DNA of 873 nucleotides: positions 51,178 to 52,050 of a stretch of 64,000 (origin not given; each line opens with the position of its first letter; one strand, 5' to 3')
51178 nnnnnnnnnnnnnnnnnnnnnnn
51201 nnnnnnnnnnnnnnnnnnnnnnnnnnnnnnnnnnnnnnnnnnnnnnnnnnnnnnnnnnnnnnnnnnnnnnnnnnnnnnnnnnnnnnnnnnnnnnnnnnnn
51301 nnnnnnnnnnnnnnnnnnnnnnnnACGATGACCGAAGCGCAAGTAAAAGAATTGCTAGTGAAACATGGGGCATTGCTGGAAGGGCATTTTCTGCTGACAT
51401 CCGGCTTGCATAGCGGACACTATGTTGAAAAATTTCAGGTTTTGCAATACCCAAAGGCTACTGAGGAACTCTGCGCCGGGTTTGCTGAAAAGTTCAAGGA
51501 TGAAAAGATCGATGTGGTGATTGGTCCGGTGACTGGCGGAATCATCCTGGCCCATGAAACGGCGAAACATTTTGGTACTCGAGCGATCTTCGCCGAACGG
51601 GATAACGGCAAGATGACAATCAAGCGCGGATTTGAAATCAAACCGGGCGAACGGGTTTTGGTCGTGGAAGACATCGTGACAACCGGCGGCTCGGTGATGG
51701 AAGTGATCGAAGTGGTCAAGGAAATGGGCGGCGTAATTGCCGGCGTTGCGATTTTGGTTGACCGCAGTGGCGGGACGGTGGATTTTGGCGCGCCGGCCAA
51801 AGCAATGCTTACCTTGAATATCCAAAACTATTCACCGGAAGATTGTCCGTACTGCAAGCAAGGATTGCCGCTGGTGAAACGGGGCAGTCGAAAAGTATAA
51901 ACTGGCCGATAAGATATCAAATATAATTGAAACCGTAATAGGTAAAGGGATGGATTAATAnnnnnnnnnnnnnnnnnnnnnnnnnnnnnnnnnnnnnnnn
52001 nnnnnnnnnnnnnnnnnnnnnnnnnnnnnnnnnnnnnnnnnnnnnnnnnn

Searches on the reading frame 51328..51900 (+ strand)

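Call 79: search_protein_families(library=pfam, proteins=[window:51328-51900:+], max_evalue=0.001)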
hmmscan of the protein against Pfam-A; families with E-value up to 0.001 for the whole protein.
window:51328-51900:+ (190 aa): 1 family
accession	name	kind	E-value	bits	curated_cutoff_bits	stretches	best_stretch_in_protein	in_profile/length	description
PF00156.33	Pribosyltran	-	4.8e-16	58.9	26.3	1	47-168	13-148/158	Phosphoribosyl transferase domain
